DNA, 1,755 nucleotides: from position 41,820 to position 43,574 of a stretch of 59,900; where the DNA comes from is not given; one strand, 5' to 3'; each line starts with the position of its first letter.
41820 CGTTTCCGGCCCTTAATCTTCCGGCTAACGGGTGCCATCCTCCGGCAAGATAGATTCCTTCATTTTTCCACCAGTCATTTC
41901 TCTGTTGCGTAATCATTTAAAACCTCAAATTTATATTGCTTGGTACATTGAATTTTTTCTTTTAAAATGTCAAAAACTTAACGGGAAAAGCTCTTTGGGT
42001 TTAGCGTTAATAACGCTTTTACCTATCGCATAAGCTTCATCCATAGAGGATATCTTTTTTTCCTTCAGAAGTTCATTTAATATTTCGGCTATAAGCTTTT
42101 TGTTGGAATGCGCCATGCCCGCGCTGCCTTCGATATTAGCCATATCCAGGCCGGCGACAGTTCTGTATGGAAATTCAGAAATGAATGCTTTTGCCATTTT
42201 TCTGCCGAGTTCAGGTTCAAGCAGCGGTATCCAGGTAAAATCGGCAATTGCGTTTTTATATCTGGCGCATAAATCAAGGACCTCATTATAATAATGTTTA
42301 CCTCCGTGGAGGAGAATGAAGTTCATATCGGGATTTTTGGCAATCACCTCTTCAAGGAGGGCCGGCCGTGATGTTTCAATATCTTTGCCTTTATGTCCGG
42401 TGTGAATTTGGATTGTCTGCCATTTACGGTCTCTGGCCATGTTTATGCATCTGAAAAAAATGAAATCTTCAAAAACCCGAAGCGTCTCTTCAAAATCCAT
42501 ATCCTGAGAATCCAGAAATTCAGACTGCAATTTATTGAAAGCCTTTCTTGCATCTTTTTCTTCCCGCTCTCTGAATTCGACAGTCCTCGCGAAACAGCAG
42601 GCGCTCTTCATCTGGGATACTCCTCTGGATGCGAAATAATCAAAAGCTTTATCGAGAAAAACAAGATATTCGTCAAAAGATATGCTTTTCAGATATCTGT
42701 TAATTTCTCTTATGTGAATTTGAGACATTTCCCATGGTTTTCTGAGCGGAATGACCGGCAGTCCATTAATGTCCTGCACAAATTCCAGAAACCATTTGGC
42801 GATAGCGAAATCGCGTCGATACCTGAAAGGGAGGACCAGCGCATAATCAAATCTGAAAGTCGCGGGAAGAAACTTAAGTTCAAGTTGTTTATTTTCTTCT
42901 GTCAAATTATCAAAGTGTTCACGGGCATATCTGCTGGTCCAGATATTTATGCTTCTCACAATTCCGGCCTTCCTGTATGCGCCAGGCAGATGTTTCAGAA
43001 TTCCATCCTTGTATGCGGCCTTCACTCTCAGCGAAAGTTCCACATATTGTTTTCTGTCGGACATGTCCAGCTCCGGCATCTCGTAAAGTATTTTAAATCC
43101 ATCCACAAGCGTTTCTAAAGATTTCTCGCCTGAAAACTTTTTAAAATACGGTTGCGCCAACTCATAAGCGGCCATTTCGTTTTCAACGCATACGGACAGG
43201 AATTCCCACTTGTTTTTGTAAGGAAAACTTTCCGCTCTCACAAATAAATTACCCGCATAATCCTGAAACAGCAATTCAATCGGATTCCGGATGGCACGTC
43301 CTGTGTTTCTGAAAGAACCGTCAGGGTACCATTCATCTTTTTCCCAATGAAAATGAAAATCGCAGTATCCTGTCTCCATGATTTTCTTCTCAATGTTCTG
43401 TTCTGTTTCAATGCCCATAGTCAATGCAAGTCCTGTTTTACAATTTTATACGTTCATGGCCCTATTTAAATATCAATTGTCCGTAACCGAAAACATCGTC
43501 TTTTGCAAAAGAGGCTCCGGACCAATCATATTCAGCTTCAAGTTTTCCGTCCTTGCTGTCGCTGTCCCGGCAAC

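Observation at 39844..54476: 14.6-kb LacI-headed operon: pseudopilin-like gene, two phosphoesterases, two giant secreted unknowns, an amidohydrolase-like protein and a GH42-like enzyme - candidate phospho-glycan utilisation system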

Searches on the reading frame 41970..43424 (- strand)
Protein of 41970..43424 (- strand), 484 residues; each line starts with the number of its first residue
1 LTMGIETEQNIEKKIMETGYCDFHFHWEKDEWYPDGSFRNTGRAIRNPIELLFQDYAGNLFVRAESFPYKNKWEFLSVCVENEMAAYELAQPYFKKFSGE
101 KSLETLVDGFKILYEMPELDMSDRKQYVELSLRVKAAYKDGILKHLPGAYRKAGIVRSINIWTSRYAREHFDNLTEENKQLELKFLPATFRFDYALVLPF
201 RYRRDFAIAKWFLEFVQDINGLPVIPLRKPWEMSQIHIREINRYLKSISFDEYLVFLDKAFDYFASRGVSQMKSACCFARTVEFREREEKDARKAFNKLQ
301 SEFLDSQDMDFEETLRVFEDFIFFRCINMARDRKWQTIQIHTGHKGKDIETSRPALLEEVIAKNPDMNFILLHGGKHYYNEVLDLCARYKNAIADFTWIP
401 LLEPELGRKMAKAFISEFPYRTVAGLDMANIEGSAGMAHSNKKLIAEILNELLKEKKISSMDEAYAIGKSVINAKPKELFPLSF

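Call 3: search_protein_families(library=pfam, proteins=[window:41970-43424:-], max_evalue=0.01)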
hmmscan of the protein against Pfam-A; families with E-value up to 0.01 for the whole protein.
window:41970-43424:- (484 aa): 1 family
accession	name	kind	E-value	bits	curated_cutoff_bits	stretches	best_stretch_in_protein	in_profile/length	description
PF04909.20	Amidohydro_2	-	1.5e-09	38.4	26.4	1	324-399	128-212/289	Amidohydrolase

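Call 4: search_protein_families(library=ncbifam, proteins=[window:41970-43424:-], max_evalue=0.01)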
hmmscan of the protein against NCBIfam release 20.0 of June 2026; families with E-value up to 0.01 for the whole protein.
window:41970-43424:- (484 aa): 0 families

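Call 32: search_solved_structures(query=window:41970-43424:-, max_evalue=1, show_alignments=1)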
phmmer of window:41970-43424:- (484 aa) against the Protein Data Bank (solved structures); distinct sequences matched with E-value up to 1: 0.

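Call 83: search_protein_families(library=pfam, proteins=[window:41970-43424:-], max_evalue=5)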
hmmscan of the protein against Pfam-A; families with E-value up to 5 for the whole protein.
window:41970-43424:- (484 aa): 2 families
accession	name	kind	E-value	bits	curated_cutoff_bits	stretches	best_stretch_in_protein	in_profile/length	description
PF04909.20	Amidohydro_2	-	1.5e-09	38.4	26.4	1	324-399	128-212/289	Amidohydrolase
PF24809.1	DUF7708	-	0.099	12.9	25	1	24-57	91-124/146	Domain of unknown function (DUF7708)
